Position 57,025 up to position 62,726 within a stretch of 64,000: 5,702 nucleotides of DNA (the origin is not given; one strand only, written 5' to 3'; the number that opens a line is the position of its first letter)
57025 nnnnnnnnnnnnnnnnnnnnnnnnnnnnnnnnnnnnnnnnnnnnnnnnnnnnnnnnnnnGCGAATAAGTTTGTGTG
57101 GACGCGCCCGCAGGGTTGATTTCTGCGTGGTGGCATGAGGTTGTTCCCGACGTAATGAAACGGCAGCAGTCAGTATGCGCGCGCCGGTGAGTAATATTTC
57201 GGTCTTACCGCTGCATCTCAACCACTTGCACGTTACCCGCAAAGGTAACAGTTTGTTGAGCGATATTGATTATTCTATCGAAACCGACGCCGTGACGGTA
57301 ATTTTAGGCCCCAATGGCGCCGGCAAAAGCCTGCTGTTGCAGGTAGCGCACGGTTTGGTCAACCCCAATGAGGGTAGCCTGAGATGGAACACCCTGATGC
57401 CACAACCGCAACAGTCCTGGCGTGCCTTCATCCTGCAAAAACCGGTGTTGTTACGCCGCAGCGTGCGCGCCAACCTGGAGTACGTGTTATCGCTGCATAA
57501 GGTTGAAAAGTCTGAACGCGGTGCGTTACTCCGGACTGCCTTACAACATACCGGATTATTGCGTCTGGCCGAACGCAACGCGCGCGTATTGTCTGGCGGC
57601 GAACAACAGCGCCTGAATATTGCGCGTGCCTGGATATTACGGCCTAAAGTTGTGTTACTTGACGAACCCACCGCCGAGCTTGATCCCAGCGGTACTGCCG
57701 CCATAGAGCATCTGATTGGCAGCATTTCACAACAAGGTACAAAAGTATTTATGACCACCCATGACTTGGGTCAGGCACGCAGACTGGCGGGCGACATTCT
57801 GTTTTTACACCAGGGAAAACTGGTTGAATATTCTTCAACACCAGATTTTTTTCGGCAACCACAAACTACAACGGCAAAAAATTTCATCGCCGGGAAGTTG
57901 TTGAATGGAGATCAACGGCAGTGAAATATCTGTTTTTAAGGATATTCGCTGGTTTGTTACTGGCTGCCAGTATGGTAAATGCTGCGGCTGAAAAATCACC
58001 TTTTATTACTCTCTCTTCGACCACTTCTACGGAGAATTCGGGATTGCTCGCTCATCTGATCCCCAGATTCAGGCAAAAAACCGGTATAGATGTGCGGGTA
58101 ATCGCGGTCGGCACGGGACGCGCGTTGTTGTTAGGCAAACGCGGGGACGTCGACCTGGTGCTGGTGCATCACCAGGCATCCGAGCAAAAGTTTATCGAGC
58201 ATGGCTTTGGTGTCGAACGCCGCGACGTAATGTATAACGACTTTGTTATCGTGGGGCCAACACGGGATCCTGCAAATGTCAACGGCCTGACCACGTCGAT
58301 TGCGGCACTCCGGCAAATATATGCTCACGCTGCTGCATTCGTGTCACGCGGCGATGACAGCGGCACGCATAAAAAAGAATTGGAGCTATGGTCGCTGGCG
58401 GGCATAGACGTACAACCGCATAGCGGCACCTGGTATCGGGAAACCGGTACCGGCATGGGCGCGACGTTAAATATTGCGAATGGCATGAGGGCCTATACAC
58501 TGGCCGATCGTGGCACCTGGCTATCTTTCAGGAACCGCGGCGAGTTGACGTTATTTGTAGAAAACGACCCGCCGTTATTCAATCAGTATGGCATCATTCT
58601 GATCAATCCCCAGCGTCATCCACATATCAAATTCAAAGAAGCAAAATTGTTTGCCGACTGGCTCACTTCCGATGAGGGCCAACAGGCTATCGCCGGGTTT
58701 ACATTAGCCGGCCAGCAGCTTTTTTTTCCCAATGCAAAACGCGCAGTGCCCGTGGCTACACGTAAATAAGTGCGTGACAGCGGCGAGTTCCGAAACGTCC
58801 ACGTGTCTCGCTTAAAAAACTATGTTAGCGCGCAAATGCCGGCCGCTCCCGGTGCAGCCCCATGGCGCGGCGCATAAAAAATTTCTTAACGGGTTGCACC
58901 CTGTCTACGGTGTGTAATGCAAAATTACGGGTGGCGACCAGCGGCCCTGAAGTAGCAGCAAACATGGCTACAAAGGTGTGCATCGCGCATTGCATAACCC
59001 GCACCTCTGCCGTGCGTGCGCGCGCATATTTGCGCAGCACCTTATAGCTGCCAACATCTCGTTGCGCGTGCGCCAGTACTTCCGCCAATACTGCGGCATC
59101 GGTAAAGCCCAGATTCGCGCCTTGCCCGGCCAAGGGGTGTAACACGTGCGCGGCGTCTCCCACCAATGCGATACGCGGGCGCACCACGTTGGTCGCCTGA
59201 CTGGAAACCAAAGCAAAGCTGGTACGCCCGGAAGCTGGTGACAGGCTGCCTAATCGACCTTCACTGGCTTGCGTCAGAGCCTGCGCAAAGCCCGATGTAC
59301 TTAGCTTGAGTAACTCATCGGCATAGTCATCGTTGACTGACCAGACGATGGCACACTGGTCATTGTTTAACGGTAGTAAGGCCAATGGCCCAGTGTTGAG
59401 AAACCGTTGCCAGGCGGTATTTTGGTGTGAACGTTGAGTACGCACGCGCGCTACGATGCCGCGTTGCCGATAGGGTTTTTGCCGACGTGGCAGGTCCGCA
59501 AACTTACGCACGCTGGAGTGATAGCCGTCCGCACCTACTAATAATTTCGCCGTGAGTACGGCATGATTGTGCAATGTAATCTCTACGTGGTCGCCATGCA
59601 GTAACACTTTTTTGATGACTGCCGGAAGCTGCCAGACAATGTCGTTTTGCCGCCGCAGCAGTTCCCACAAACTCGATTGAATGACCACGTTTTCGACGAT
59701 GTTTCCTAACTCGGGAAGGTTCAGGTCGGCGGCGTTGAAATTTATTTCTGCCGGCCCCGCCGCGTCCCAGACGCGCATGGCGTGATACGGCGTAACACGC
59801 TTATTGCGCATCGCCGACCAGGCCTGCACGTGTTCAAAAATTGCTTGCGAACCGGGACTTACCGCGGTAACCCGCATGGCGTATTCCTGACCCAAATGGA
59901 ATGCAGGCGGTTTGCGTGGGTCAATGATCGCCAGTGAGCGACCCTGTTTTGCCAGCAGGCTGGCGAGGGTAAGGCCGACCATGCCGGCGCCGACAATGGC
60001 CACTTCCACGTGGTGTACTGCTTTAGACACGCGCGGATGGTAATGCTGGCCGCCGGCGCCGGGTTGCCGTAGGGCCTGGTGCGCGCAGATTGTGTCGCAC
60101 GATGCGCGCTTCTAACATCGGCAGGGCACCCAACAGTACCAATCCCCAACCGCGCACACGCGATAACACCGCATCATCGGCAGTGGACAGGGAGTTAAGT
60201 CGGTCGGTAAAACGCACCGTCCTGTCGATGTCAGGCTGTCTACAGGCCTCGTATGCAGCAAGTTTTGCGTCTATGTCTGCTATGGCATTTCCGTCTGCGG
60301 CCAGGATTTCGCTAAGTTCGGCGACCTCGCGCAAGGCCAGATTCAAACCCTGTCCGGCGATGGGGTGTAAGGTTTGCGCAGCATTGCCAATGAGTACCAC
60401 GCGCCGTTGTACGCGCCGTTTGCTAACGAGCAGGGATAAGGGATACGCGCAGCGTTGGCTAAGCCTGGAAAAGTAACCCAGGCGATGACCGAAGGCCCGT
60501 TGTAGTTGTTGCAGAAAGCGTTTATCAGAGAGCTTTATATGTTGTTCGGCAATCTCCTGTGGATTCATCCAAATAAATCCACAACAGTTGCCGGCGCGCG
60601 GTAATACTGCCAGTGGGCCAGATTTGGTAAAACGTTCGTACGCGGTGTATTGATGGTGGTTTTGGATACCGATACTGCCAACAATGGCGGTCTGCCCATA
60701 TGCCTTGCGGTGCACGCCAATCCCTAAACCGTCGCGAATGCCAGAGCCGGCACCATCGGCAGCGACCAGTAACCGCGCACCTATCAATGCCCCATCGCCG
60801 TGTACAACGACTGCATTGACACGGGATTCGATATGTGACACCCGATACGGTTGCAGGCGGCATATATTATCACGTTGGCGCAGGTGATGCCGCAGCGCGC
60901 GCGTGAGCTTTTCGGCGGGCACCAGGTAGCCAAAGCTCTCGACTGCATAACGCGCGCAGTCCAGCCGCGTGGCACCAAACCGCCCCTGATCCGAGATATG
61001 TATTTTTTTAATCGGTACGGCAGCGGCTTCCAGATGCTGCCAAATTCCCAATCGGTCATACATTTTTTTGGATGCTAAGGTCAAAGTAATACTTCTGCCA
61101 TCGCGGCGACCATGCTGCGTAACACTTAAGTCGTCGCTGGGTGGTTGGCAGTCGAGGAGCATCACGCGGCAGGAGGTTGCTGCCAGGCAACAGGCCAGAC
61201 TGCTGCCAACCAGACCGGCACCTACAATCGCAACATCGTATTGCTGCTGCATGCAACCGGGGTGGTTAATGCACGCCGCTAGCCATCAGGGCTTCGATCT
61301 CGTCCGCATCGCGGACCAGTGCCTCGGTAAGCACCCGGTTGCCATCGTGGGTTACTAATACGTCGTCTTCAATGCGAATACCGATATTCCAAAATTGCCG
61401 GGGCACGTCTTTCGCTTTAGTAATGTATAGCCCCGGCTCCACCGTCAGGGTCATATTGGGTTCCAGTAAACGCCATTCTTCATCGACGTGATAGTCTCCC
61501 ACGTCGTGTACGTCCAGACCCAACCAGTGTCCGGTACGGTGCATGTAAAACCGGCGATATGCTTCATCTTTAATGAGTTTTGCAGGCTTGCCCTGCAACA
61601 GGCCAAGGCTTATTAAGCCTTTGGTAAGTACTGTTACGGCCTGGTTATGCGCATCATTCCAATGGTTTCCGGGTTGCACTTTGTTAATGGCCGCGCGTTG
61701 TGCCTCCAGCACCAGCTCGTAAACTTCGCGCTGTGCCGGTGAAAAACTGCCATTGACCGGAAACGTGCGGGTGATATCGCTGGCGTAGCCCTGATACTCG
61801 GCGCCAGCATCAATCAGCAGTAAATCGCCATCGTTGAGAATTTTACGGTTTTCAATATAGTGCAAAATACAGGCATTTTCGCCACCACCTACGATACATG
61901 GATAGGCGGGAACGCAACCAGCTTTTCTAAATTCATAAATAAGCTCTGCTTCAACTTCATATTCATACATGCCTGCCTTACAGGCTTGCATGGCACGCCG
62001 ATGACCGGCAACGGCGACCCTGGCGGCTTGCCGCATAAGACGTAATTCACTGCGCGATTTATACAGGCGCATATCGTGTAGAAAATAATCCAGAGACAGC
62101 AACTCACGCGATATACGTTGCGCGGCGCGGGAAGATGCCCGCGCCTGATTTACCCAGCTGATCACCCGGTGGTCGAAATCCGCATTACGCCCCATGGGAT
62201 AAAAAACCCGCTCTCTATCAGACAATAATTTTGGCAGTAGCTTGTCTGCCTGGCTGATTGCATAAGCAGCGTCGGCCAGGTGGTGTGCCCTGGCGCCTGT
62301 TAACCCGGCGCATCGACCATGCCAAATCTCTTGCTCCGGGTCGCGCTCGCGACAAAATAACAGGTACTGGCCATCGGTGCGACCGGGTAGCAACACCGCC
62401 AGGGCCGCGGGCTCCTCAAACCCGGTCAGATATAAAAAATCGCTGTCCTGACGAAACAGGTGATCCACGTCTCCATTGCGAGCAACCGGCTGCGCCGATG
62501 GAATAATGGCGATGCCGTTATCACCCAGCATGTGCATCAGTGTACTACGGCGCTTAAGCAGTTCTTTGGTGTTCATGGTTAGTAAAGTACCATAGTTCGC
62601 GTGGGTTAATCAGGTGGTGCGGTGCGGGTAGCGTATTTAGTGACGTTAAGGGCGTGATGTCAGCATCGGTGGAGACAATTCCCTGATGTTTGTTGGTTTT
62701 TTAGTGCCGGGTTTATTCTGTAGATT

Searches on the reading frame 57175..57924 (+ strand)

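Call 65: search_protein_families(library=pfam, proteins=[window:57175-57924:+], max_evalue=0.00001)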
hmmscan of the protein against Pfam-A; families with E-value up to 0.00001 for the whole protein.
window:57175-57924:+ (249 aa): 3 families
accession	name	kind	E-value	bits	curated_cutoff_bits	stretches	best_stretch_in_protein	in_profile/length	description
PF00005.33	ABC_tran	-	8.4e-26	91.6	25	1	28-167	1-137/137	ABC transporter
PF13304.12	AAA_21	-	8.9e-12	46.1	27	1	132-198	231-300/304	AAA domain, putative AbiEii toxin, Type IV TA system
PF02463.25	SMC_N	-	4.4e-06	26.7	40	0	103-200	111-201/220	RecF/RecN/SMC N terminal domain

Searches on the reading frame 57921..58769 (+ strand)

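Call 65: search_protein_families(library=pfam, proteins=[window:57921-58769:+], max_evalue=0.00001)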
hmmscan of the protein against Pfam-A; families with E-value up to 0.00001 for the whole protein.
window:57921-58769:+ (282 aa): 2 families
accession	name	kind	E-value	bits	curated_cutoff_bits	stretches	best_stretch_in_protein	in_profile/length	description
PF12849.12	PBP_like_2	-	3.3e-44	152.1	27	1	30-252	12-267/267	PBP superfamily domain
PF13531.11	SBP_bac_11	-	3.7e-13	50.2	25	1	39-258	9-222/227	Bacterial extracellular solute-binding protein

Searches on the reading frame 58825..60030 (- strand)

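Call 65: search_protein_families(library=pfam, proteins=[window:58825-60030:-], max_evalue=0.00001)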
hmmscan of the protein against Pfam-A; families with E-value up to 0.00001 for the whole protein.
window:58825-60030:- (401 aa): 2 families
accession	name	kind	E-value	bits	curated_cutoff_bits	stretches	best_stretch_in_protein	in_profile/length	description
PF01494.25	FAD_binding_3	-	1.2e-28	100.8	22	1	8-343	2-342/349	FAD binding domain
PF13450.12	NAD_binding_8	-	4.6e-06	27.3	21.9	0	12-42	1-31/68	NAD(P)-binding Rossmann-like domain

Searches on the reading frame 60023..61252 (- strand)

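Call 65: search_protein_families(library=pfam, proteins=[window:60023-61252:-], max_evalue=0.00001)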
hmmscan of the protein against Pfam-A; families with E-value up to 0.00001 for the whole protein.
window:60023-61252:- (409 aa): 3 families
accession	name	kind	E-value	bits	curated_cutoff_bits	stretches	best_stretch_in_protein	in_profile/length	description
PF01494.25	FAD_binding_3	-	1.2e-27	97.6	22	1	5-349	2-349/349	FAD binding domain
PF01266.30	DAO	-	3.3e-06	27.3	27.9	0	6-37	1-33/353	FAD dependent oxidoreductase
PF05834.18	Lycopene_cycl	-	4.1e-06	26.6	23.4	0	6-37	1-34/380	Lycopene cyclase protein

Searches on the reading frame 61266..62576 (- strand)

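Call 65: search_protein_families(library=pfam, proteins=[window:61266-62576:-], max_evalue=0.00001)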
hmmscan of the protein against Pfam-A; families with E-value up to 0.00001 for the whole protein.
window:61266-62576:- (436 aa): 2 families
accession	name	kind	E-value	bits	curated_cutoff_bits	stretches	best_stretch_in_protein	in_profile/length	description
PF00557.29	Peptidase_M24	-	3.8e-68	229.8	23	1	180-409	2-207/208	Metallopeptidase family M24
PF05195.22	AMP_N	-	5.1e-34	117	24.6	1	8-125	3-121/121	Aminopeptidase P, N-terminal domain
